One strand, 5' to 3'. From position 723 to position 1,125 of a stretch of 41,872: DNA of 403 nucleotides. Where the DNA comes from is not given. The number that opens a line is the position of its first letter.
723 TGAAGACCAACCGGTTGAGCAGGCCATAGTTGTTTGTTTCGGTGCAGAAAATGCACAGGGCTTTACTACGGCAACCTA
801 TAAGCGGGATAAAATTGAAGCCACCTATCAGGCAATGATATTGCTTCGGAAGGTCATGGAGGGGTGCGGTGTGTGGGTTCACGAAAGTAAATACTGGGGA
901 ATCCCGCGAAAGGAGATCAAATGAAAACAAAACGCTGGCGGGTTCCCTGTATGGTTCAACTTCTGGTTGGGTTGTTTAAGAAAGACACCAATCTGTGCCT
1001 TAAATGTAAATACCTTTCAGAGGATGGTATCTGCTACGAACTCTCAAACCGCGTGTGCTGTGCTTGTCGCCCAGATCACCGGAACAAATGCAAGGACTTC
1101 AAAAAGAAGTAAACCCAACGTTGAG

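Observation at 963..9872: Frame-independent, orientation-locked box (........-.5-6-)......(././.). at about 16-18 early gene starts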

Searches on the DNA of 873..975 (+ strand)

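Call 55: build_rna_model(alignment_id=A2, structure=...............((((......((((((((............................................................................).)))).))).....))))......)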
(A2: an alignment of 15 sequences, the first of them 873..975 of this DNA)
Model R1 built from alignment A2 (15 sequences, 134 columns); structure: as given.
model positions 107; base pairs 12; branch points 0; effective number of sequences 11.85; information 0.59 bits per position. Calibrated on 0.2 Mb of random sequence (short: E-values are rough).
structure used (alignment columns):
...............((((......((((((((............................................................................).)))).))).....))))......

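Call 56: search_with_rna_model(model_id=R1, source=window, max_evalue=10, filters=off)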
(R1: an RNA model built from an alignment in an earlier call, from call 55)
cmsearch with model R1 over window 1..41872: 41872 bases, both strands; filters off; matches with E-value up to 10: 40.
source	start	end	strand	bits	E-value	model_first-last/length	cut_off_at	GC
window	38408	38510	+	91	1.9e-21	1-107/107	no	0.44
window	5183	5284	+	83.3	1.9e-19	1-107/107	no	0.5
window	38153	38258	+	82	4.1e-19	1-107/107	no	0.43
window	5459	5573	+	80.2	1.2e-18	1-107/107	no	0.48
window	8663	8768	+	79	2.4e-18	1-107/107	no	0.49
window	8140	8246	+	77.3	6.7e-18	1-107/107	no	0.51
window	7163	7269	+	71.8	1.7e-16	1-107/107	no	0.5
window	38781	38897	+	68.9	9.4e-16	1-107/107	no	0.47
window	7818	7934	+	66.2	4.6e-15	1-107/107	no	0.46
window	9784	9877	+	64.4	1.4e-14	1-107/107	no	0.37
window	5722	5824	+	64.3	1.5e-14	1-107/107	no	0.48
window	4888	5004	+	62.8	3.5e-14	1-107/107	no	0.47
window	7509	7610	+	61.9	5.9e-14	1-107/107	no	0.5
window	4601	4719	+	50.1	6.5e-11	1-107/107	no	0.4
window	873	975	+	39.7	3.1e-08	1-107/107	no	0.48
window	6058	6164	+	38.9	4.9e-08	1-107/107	no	0.5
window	1519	1612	+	31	5.3e-06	1-107/107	no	0.34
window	7359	7465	+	23.3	0.00051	1-107/107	no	0.54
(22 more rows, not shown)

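Call 57: search_with_rna_model(model_id=R1, sources=[L002, L003, L005, L006, L007, L008, L009, L010, L011, L012, L013, L014, L015, L016, L017, L018, L019, L020, L021, L022, L023, L024, L025, L026, L027, L028, L029, L030, L031, L032, L033, L034, L035, L036, L037, L038, L039, L040, L041, L042, L043, L044, L045, L046, L047, L048, L049, L050, L051, L052, L053, L054, L055, L056, L057, L058, L059, L060, L061, L062, L063, L064, L065, L066, L067, L068, L069, L070, L071, L072, L073, L074, L075, L076, L077, L078, L079], max_evalue=1)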
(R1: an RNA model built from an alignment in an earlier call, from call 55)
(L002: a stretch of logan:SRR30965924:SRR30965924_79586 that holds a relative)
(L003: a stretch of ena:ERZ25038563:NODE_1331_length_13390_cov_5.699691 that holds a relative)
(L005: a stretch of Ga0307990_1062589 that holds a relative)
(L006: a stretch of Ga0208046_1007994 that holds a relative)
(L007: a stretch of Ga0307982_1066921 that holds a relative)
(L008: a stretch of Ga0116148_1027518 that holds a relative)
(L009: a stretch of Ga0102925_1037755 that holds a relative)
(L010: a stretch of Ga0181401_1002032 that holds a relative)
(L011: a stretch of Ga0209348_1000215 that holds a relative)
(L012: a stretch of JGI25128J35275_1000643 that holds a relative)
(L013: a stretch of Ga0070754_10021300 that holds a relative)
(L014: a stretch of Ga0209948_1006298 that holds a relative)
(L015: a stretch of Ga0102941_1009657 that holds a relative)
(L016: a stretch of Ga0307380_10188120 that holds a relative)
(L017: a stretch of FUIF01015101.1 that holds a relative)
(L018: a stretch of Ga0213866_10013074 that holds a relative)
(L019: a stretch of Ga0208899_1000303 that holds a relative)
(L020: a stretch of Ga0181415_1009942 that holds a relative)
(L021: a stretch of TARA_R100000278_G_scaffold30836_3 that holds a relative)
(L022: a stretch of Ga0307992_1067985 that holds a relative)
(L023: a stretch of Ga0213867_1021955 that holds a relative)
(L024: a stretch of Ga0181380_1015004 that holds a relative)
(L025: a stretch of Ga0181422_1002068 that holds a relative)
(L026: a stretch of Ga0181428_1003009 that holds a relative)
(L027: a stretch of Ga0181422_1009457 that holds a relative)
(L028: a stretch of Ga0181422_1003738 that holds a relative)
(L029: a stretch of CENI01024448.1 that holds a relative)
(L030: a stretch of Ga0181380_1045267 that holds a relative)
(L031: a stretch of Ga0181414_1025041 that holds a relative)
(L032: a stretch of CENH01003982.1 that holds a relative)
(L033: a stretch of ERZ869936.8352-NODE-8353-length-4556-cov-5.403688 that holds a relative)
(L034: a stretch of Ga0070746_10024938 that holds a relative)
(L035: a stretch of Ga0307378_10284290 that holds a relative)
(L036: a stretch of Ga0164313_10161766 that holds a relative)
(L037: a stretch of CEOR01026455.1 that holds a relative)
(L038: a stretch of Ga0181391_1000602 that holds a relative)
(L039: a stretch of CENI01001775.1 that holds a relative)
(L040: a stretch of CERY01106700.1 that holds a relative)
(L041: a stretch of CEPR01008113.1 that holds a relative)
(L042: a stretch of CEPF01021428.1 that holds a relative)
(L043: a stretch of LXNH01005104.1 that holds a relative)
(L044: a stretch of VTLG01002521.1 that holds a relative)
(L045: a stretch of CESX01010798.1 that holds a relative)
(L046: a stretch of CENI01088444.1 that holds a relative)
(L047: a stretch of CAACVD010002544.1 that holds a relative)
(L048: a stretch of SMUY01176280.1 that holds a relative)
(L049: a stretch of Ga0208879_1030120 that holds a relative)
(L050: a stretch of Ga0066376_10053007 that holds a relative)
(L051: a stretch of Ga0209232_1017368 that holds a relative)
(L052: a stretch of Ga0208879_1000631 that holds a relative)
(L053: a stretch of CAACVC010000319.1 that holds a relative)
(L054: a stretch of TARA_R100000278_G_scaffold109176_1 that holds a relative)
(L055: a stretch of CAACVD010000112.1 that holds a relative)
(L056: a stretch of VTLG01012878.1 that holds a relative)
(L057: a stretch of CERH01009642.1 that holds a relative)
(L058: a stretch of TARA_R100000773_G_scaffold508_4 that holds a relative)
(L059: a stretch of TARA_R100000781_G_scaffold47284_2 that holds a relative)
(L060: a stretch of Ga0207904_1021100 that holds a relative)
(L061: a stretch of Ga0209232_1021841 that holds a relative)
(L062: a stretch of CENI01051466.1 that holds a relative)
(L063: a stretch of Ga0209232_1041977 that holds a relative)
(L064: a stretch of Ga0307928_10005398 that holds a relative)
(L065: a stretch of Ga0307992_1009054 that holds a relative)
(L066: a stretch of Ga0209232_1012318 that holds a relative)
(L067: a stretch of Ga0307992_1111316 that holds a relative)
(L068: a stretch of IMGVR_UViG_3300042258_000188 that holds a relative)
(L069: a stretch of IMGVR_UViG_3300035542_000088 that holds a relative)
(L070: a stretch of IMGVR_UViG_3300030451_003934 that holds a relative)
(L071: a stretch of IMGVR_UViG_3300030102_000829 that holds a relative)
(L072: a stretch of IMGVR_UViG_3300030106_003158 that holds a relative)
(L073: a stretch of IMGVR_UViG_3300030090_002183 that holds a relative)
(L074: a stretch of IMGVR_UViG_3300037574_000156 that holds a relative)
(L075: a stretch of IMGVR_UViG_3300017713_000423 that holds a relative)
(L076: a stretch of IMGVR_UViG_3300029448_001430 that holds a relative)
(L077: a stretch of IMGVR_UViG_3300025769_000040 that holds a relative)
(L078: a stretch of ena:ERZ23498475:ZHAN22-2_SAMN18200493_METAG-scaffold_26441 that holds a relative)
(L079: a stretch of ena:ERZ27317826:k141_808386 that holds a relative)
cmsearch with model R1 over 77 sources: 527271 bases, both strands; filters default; matches with E-value up to 1: 17.
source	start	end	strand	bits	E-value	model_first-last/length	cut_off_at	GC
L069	18638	18741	+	55.2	4.1e-11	1-107/107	no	0.4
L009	1999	2108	+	39.4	4.5e-07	1-107/107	no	0.51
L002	12075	12167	+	35.3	5.4e-06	1-107/107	no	0.52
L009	2226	2339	+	34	1.1e-05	1-107/107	no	0.4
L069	17645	17762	+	33.9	1.2e-05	1-107/107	no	0.48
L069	19543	19634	+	32.8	2.3e-05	1-107/107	no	0.49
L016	1267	1336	+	30.5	8.9e-05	1-107/107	no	0.43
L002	11208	11352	+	30.5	9.1e-05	1-107/107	no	0.44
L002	11556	11689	+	25.4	0.0019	1-107/107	no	0.51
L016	1943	2007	+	24.9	0.0025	1-67/107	3'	0.4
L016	1739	1819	+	21.3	0.021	1-107/107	no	0.41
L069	17248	17317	+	21.1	0.023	1-107/107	no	0.6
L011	12954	13043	+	18.8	0.091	1-107/107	no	0.37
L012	9455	9544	+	18.8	0.091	1-107/107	no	0.37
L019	7645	7744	+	18.2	0.14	1-107/107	no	0.36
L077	7645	7744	+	18.2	0.14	1-107/107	no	0.36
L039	34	116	+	17.9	0.16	10-98/107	no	0.34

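Call 58: search_with_rna_model(model_id=R1, sources=[L002, L009, L016, L069], max_evalue=0.05, filters=off, make_alignment=true, show_alignments=4)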
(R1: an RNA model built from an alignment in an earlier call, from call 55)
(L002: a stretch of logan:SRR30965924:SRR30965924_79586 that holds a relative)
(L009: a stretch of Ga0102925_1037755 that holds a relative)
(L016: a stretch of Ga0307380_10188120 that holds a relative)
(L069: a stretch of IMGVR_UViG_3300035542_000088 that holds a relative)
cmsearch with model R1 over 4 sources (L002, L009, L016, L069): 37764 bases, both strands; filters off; matches with E-value up to 0.05: 11.
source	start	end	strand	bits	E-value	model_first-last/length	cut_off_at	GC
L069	18638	18741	+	55.2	2.9e-12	1-107/107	no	0.4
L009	1999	2108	+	39.5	3.2e-08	1-107/107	no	0.51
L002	12075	12167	+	35.3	3.9e-07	1-107/107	no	0.52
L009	2226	2339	+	34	8.2e-07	1-107/107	no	0.4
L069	17645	17762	+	33.9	8.6e-07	1-107/107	no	0.48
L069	19543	19634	+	32.8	1.7e-06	1-107/107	no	0.49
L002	11208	11352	+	30.9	5.2e-06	1-107/107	no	0.44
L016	1267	1336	+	30.6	6.3e-06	1-107/107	no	0.43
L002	11556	11689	+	25.4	0.00014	1-107/107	no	0.51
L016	1739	1819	+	21.3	0.0015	1-107/107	no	0.41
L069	17248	17317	+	21.1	0.0017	1-107/107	no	0.6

Alignment A3: 11 matches aligned to the model, 191 columns, each read 5' to 3' on its own strand. Consensus structure (alignment columns), stored with it:
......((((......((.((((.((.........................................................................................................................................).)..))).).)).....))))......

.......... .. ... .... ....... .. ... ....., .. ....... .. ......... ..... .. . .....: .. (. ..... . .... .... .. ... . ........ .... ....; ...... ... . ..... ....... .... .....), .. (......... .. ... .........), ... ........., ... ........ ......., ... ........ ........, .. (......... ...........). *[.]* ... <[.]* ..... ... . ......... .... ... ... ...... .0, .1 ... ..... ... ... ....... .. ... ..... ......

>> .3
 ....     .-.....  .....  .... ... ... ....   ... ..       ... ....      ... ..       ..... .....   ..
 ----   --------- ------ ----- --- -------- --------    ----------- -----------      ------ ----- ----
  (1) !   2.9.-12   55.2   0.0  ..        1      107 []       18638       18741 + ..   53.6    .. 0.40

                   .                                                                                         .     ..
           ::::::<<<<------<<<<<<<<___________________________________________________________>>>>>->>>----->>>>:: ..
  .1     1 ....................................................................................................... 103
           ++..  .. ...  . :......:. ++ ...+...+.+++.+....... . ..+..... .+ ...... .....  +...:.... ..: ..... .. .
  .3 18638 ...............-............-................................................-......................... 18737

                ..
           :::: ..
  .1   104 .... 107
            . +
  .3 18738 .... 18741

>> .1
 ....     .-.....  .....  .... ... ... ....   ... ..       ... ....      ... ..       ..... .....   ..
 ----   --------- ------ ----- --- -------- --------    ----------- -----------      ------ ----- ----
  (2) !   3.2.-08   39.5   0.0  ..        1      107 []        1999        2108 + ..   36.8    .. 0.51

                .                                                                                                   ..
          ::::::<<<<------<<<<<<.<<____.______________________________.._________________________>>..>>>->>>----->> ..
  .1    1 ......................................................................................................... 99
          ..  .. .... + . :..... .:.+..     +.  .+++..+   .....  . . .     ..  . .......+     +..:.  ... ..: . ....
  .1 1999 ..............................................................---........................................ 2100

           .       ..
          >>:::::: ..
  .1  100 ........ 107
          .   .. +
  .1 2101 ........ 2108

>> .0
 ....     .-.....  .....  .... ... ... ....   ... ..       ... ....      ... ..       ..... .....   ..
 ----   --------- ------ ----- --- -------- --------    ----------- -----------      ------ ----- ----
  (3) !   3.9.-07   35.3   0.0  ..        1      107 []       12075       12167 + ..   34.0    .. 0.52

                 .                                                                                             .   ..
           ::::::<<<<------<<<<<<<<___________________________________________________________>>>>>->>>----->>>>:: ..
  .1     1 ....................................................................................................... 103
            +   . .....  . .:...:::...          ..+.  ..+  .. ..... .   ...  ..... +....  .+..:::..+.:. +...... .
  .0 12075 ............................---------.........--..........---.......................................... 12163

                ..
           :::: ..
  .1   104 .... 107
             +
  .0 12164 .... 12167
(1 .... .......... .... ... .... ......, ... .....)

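Call 65: search_with_rna_model(model_id=R1, sources=[window, L002, L009, L016, L069], max_evalue=0.01, filters=off, make_alignment=true)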
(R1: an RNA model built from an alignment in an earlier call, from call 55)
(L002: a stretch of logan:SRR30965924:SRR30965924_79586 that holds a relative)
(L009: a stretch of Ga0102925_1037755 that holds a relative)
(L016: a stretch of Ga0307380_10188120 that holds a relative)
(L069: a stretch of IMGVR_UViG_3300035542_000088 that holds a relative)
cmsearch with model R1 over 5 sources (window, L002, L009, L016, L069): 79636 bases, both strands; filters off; matches with E-value up to 0.01: 35.
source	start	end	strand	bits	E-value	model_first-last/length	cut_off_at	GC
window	38408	38510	+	91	3.7e-21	1-107/107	no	0.44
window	5183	5284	+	83.3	3.6e-19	1-107/107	no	0.5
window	38153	38258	+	82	7.8e-19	1-107/107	no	0.43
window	5459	5573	+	80.2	2.3e-18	1-107/107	no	0.48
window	8663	8768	+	79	4.6e-18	1-107/107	no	0.49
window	8140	8246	+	77.3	1.3e-17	1-107/107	no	0.51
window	7163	7269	+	71.8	3.3e-16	1-107/107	no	0.5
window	38781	38897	+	68.9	1.8e-15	1-107/107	no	0.47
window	7818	7934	+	66.2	8.8e-15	1-107/107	no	0.46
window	9784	9877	+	64.4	2.6e-14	1-107/107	no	0.37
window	5722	5824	+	64.3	2.9e-14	1-107/107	no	0.48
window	4888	5004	+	62.8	6.7e-14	1-107/107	no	0.47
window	7509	7610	+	61.9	1.1e-13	1-107/107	no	0.5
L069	18638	18741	+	55.2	6.1e-12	1-107/107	no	0.4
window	4601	4719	+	50.1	1.2e-10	1-107/107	no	0.4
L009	1999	2108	+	39.5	6.8e-08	1-107/107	no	0.51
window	6058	6164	+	38.9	9.3e-08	1-107/107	no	0.5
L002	12075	12167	+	35.3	8.1e-07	1-107/107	no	0.52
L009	2226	2339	+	34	1.7e-06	1-107/107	no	0.4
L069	17645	17762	+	33.9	1.8e-06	1-107/107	no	0.48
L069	19543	19634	+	32.8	3.5e-06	1-107/107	no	0.49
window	1519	1612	+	31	1e-05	1-107/107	no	0.34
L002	11208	11352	+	30.9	1.1e-05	1-107/107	no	0.44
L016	1267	1336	+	30.6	1.3e-05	1-107/107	no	0.43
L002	11556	11689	+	25.4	0.00029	1-107/107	no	0.51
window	7359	7465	+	23.3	0.00096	1-107/107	no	0.54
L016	1739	1819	+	21.3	0.0032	1-107/107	no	0.41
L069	17248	17317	+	21.1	0.0035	1-107/107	no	0.6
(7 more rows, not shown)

Alignment A4: 35 matches aligned to the model, 224 columns, each read 5' to 3' on its own strand. Consensus structure (alignment columns), stored with it:
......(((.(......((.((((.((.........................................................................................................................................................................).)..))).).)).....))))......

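Call 69: search_with_rna_model(model_id=R1, sources=[L080, L081, L082, L083, L084, L085, L086, L087, L088, L089, L090, L091, L092, L093, L094, L095, L096, L097, L098, L099, L100, L101, L102, L103, L104, L105, L106, L107, L108, L109, L110, L111, L112, L113, L114, L115, L116, L117, L118, L119, L120, L121, L122, L123, L124, L125, L126, L127, L128, L129, L130, L131, L132, L133, L134, L135, L136, L137, L138, L139, L140, L141, L142, L143, L144, L145, L146, L147, L148, L149, L150, L151, L152, L153, L154, L155, L156, L157, L158, L159, L160, L161, L162, L163, L164, L165, L166, L167, L168, L169, L170, L171, L172, L173, L174, L175, L176, L177, L178, L179], max_evalue=0.1)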
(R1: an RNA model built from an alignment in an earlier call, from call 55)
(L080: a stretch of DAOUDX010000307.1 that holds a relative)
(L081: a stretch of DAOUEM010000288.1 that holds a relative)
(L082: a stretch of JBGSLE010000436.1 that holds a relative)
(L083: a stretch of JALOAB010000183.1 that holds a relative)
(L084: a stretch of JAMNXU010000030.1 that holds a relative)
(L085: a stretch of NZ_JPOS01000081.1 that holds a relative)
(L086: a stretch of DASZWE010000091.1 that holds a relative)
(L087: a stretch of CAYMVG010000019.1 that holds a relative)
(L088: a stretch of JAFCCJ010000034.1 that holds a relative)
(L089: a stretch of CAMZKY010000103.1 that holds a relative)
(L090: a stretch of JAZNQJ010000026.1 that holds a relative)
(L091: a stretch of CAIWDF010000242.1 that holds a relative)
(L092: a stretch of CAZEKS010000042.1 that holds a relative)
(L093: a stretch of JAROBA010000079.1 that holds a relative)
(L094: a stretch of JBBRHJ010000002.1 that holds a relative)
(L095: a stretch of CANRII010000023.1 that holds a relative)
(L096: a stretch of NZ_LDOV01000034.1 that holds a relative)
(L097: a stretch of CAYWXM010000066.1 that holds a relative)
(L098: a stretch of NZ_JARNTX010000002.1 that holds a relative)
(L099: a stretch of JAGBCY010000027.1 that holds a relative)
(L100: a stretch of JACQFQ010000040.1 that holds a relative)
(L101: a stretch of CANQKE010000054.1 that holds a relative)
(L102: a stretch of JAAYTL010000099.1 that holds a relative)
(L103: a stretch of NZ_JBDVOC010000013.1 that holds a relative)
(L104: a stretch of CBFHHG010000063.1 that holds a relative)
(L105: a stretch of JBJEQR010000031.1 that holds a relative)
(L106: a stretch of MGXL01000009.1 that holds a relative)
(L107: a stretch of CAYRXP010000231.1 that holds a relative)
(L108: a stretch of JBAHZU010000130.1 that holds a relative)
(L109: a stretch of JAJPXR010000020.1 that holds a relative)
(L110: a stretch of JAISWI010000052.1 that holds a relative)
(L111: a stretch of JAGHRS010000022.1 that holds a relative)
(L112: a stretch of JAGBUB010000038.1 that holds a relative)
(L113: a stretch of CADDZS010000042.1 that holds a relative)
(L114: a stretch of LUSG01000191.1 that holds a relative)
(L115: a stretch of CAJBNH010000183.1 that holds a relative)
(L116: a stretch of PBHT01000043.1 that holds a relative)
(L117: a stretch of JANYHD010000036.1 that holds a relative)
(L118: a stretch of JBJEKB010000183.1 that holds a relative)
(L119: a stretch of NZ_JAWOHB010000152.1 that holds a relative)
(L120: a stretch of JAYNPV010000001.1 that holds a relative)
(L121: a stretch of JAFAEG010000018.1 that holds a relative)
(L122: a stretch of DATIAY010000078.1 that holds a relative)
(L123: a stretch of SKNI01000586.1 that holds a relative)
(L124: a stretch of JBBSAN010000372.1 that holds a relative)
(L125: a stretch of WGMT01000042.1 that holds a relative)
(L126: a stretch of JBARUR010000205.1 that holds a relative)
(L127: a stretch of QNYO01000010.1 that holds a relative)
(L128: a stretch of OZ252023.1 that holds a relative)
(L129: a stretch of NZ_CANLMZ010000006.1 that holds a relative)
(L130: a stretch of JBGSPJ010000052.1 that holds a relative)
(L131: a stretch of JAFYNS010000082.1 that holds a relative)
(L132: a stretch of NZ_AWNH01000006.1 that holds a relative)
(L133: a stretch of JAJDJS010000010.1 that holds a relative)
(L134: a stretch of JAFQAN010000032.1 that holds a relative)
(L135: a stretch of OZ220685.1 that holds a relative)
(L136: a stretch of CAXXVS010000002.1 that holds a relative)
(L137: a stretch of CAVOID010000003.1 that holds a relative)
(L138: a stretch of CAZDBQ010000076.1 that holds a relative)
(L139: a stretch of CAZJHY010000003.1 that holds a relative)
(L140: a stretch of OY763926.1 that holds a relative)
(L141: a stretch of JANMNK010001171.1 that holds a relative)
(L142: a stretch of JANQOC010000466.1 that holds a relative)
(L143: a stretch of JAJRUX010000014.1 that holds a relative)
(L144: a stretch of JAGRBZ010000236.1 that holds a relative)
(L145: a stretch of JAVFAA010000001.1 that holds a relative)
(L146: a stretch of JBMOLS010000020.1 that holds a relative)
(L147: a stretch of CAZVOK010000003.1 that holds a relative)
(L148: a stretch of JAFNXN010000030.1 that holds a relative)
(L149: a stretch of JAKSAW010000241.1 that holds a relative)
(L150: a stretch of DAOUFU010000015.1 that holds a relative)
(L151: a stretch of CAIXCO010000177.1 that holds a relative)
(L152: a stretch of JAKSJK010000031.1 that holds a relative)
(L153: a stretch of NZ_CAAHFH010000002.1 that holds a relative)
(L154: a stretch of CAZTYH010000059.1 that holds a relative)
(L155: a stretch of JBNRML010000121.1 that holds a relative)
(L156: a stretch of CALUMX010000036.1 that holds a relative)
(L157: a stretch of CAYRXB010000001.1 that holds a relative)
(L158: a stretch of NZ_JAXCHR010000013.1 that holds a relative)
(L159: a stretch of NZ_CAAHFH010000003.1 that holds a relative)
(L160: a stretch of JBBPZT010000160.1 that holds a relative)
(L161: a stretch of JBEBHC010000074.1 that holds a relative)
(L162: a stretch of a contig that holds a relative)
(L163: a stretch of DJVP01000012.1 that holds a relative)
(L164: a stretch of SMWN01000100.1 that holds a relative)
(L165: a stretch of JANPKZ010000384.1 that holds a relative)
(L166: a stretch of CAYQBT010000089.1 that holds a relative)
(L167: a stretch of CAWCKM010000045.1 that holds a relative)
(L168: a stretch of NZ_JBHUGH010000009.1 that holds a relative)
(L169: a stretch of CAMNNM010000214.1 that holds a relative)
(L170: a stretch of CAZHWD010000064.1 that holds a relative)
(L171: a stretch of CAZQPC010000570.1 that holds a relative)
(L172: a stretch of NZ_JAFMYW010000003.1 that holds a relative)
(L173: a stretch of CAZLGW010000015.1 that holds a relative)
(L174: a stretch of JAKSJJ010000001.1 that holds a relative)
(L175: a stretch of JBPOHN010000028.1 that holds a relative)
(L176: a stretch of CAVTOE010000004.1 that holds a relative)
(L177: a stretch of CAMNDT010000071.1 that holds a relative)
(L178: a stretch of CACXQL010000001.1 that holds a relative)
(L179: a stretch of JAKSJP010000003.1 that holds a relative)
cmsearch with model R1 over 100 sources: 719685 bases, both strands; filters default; matches with E-value up to 0.1: 24.
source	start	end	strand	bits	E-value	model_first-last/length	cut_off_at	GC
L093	5022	5114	-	34.7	1e-05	1-107/107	no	0.51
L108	74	166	-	33.5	2e-05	1-107/107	no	0.55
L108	996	1088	-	33.5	2.1e-05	1-107/107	no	0.47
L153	3995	4087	-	32.6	3.6e-05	1-107/107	no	0.47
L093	4378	4471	-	31.9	5.3e-05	1-107/107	no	0.5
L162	1714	1785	+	31.8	5.8e-05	1-107/107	no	0.62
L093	3687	3781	-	31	9.4e-05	1-107/107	no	0.57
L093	5448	5540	-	30.6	0.00012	1-107/107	no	0.63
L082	3580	3672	+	30.5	0.00013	1-107/107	no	0.51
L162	1280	1354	+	29.9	0.00018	1-107/107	no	0.64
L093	3205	3299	-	29.6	0.00022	1-107/107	no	0.54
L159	1849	1943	-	28.9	0.00032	1-107/107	no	0.56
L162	443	517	+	28.3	0.00045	1-107/107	no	0.6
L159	2277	2369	-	27.6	0.00068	1-107/107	no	0.54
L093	1243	1335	-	26.5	0.0013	1-107/107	no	0.47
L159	5212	5304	-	25.4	0.0025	1-107/107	no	0.48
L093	583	675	-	25.1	0.003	1-107/107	no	0.58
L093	1036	1129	-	24.7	0.0039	1-107/107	no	0.5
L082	3992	4084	+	24.4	0.0045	1-107/107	no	0.49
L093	2832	2924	-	23.8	0.0068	1-107/107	no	0.57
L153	5055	5148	-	23.4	0.0081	1-107/107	no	0.48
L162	3797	3873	+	22.3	0.016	1-107/107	no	0.71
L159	6856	6965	-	20.9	0.038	1-107/107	no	0.52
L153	2218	2311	-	19.4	0.09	1-107/107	no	0.59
